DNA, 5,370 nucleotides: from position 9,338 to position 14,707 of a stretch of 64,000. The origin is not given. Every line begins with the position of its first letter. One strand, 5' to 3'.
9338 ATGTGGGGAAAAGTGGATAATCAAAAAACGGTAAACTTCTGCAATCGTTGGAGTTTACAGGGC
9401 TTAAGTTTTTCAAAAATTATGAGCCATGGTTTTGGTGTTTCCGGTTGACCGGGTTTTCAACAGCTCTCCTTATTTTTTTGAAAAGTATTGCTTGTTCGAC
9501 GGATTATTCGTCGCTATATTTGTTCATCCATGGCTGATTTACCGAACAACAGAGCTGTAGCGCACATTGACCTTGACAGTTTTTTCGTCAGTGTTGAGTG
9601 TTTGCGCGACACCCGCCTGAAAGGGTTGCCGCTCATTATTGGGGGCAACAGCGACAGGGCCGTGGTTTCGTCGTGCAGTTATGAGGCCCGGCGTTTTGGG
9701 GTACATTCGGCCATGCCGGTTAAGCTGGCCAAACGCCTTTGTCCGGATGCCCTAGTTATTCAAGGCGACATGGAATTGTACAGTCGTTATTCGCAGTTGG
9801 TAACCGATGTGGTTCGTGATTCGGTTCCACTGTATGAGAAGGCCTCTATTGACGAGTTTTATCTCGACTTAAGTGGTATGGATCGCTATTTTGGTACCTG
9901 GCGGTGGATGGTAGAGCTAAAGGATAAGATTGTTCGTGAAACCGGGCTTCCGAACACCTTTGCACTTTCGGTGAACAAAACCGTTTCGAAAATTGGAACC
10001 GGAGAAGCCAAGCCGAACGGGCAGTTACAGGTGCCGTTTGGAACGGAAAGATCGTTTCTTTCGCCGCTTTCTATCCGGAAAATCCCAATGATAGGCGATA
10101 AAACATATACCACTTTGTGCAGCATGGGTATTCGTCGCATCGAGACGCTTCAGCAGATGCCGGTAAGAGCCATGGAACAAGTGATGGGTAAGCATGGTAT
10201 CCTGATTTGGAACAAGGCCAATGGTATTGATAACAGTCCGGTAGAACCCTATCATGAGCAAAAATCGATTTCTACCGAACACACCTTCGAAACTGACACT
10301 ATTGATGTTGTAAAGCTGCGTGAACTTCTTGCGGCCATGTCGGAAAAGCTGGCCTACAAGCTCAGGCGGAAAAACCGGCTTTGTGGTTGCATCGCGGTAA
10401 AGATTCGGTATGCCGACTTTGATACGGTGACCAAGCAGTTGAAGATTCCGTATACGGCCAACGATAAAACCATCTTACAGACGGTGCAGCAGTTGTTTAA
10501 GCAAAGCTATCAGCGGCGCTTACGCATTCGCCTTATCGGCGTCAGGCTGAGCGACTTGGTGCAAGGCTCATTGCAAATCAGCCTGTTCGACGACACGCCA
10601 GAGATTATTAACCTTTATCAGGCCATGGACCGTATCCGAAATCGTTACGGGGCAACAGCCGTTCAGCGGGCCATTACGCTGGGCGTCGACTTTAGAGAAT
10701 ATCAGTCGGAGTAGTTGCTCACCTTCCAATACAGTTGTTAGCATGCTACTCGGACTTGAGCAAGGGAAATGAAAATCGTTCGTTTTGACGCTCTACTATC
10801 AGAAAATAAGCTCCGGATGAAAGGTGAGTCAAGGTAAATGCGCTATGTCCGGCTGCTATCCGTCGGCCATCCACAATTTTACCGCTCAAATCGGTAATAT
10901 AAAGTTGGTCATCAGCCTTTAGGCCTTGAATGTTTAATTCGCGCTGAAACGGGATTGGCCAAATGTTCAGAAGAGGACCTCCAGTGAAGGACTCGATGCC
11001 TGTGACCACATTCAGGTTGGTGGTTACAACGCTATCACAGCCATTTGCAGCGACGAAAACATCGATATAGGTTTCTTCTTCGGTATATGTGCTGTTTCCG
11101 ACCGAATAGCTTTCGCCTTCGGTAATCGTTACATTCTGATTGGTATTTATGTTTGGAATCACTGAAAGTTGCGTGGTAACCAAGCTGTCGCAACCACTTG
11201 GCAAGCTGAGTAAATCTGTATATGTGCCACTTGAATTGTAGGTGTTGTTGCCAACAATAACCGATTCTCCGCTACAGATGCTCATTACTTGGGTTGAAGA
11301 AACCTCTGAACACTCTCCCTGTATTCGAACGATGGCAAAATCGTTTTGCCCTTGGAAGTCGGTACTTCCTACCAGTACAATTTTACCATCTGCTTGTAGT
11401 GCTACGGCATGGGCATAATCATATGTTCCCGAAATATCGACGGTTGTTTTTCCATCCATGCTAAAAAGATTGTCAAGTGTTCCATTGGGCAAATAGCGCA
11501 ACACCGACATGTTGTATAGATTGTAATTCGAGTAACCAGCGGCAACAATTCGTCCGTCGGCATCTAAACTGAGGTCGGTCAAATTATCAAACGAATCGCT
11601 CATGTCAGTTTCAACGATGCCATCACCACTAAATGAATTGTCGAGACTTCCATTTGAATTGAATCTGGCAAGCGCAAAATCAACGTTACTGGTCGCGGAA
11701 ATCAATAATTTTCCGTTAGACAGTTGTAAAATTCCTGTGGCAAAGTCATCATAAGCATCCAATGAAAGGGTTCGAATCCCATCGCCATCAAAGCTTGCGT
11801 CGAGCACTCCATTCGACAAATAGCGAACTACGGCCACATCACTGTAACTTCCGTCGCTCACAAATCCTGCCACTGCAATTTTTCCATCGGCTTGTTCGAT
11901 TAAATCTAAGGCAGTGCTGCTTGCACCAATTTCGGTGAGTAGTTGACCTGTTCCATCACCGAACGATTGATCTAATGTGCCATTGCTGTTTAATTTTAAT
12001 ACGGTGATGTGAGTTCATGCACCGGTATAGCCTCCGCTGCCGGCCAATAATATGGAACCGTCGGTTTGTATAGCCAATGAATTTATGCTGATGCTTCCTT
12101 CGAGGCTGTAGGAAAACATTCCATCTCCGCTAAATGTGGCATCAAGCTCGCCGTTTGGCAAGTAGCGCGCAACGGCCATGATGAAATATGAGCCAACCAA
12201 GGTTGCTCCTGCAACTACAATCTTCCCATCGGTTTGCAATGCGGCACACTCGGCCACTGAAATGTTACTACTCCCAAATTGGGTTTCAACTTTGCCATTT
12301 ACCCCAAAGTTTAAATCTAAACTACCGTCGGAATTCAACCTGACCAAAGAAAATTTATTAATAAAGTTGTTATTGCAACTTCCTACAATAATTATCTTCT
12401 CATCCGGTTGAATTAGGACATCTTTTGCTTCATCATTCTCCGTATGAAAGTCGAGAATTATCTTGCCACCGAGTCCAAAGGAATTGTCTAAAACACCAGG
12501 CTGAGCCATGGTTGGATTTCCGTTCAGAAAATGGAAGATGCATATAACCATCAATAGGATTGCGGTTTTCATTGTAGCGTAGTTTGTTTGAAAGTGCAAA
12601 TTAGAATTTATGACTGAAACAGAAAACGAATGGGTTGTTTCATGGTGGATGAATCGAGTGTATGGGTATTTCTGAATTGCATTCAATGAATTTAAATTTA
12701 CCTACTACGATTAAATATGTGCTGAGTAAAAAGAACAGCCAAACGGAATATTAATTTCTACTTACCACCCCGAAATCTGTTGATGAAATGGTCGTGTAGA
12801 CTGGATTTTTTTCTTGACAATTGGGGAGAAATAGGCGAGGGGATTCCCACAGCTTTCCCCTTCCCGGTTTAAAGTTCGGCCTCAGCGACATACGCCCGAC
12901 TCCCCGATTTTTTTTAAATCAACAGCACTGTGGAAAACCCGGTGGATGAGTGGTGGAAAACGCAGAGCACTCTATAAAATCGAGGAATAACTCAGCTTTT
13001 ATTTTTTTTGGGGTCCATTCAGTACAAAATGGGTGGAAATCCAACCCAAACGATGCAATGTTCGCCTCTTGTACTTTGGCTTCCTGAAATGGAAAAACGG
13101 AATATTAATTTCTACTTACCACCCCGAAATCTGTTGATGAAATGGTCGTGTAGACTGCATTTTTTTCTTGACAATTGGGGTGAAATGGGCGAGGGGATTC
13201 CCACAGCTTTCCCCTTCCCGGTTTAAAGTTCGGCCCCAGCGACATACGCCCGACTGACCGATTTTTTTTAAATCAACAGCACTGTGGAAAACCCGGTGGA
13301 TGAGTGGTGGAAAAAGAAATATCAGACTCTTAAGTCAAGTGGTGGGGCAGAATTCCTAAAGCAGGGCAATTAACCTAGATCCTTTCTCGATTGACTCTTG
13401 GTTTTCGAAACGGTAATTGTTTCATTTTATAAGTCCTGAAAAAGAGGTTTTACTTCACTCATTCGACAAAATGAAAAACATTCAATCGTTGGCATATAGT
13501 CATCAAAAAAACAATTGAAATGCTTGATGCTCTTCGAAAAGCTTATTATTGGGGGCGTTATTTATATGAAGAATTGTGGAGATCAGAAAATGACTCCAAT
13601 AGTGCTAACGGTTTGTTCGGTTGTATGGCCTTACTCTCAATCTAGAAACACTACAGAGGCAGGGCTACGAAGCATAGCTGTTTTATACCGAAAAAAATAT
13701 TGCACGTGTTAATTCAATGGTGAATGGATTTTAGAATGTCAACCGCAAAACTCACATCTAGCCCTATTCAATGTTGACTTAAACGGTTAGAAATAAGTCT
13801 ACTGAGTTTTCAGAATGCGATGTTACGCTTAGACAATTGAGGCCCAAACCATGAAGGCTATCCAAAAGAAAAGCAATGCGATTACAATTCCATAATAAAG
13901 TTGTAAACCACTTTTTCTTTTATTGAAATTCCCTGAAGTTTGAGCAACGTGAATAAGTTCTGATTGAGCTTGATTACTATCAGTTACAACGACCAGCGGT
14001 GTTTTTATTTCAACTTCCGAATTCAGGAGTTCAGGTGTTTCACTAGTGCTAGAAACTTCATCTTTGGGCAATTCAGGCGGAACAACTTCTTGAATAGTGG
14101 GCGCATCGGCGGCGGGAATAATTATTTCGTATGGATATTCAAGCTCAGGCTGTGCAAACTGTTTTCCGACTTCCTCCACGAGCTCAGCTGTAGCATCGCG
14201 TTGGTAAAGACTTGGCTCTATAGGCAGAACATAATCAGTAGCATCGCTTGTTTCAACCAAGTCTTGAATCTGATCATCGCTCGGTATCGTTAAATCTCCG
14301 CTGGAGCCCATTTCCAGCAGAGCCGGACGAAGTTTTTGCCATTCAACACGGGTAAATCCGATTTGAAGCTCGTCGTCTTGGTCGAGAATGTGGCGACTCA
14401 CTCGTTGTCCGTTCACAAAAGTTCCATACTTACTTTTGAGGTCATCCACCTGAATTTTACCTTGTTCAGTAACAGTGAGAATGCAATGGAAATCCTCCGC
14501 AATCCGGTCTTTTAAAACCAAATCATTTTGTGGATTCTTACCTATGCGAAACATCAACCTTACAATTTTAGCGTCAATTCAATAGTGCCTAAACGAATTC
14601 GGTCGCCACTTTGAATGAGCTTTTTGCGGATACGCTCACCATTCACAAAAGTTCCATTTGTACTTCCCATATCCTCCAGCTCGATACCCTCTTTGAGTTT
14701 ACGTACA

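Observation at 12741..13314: Unexplained 220-bp tandem duplication with nested hairpins and DnaA-box-like 9-mers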

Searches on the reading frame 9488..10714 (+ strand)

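Call 13: search_protein_families(library=pfam, proteins=[window:9488-10714:+], max_evalue=0.01)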
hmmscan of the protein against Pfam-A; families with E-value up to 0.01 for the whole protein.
window:9488-10714:+ (408 aa): 3 families
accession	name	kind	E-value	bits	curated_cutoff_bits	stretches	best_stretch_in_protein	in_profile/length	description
PF00817.25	IMS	-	3.1e-42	144.4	23.2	1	27-171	1-147/148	impB/mucB/samB family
PF11799.13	IMS_C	-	4.8e-28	98.2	20.7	1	259-366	2-109/109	impB/mucB/samB family C-terminal domain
PF21999.2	IMS_HHH_1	-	0.00012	22.9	27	1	198-248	2-53/53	DNA polymerase-iota, thumb domain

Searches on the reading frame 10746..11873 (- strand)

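Call 13: search_protein_families(library=pfam, proteins=[window:10746-11873:-], max_evalue=0.01)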
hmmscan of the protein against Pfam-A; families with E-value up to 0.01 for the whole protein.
window:10746-11873:- (375 aa): 2 families
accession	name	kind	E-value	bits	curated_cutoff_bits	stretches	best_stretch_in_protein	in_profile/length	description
PF17164.10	DUF5122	-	1.3e-27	96.1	27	4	52-81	2-36/36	Domain of unknown function (DUF5122) beta-propeller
PF18962.6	Por_Secre_tail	-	8.7e-07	29.6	27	1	304-366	1-68/75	Secretion system C-terminal sorting domain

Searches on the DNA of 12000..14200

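Call 4: search_rna_families(source=window, start=12000, end=14200, threshold=evalue, max_evalue=10, show_alignments=3)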
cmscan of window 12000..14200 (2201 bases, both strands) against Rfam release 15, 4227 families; matches with E-value up to 10: 3.
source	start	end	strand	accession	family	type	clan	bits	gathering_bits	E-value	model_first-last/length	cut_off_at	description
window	13858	13930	-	RF02520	mir-965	Gene; miRNA;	-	20.3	43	0.68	1-76/76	no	mir-965 microRNA precursor family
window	13505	13656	+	RF01496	Afu_182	Gene; sRNA;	-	15.4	65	8.4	1-195/195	no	A. fumigatus sRNA Afu_182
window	12573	12643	+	RF02909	rli117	Gene; sRNA;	-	12.7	87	4.7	1-272/272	no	Listeria sRNA rli117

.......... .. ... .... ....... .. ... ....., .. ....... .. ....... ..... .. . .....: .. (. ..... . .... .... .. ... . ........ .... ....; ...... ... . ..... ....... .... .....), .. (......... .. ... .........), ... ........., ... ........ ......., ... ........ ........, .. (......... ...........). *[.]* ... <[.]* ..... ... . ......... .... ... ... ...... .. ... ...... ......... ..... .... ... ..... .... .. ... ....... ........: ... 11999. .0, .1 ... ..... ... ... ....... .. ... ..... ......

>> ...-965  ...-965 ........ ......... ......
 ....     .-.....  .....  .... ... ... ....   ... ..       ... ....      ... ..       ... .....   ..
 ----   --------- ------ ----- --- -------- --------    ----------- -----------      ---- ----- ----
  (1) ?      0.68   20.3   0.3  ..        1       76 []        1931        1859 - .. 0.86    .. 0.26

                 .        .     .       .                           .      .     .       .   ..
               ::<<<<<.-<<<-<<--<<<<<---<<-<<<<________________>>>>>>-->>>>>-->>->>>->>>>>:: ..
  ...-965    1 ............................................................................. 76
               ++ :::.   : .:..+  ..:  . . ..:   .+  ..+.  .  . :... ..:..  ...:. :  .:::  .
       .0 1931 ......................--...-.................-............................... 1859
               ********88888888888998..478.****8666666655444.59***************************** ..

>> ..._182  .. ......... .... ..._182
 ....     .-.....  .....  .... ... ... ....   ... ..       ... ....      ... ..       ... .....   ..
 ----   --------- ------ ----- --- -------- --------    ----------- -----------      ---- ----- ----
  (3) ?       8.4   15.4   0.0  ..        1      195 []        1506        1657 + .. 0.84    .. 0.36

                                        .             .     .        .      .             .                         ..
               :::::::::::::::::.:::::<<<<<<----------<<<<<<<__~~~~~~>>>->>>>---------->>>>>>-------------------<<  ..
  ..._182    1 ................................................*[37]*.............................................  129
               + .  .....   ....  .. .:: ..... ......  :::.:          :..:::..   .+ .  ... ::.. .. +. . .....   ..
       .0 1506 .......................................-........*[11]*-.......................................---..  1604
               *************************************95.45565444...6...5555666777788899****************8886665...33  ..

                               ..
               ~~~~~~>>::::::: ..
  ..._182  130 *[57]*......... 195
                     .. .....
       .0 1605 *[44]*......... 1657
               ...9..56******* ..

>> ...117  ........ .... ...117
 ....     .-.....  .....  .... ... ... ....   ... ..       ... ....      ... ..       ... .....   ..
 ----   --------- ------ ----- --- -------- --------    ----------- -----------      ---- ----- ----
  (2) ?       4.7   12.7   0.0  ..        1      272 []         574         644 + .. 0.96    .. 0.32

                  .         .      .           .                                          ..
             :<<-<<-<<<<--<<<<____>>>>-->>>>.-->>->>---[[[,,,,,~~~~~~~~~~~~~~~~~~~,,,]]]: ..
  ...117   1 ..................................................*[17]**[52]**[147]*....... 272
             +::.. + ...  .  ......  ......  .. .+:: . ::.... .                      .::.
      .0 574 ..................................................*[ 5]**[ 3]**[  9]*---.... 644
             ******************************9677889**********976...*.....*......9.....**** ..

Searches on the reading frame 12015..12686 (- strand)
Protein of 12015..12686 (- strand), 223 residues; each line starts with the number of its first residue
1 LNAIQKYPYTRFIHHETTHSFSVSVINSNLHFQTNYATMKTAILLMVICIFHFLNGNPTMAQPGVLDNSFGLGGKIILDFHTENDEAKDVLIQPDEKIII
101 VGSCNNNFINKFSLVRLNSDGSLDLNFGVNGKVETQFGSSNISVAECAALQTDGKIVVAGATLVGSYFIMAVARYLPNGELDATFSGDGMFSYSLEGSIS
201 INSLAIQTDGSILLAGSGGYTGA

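Call 13: search_protein_families(library=pfam, proteins=[window:12015-12686:-], max_evalue=0.01)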
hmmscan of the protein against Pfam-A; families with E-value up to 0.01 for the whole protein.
window:12015-12686:- (223 aa): 2 families
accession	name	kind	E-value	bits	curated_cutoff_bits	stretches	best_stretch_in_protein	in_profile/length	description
PF17164.10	DUF5122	-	3.5e-20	72.4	27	2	151-185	1-36/36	Domain of unknown function (DUF5122) beta-propeller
PF00400.38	WD40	-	0.0018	19.2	27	0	193-217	5-30/39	WD domain, G-beta repeat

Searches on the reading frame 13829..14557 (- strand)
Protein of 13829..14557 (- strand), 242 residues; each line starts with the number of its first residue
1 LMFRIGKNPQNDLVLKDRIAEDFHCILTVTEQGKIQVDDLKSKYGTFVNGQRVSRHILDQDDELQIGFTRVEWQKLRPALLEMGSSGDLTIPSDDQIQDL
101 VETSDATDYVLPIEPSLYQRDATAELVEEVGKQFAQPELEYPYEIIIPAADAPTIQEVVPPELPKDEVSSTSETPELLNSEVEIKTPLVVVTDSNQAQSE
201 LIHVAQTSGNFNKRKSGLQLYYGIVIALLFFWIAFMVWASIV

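Call 13: search_protein_families(library=pfam, proteins=[window:13829-14557:-], max_evalue=0.01)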
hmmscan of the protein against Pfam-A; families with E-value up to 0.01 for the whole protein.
window:13829-14557:- (242 aa): 3 families
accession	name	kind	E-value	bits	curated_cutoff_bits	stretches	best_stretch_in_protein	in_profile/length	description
PF00498.31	FHA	-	7.4e-16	58.8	20.7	1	4-67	2-67/67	FHA domain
PF16697.10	Yop-YscD_cpl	-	4.6e-12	46.5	33.2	1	3-71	19-88/94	Inner membrane component of T3SS, cytoplasmic domain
PF18221.6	MU2_FHA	-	0.0047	17.4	29.2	1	2-62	17-75/94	Mutator 2 Fork head associated domain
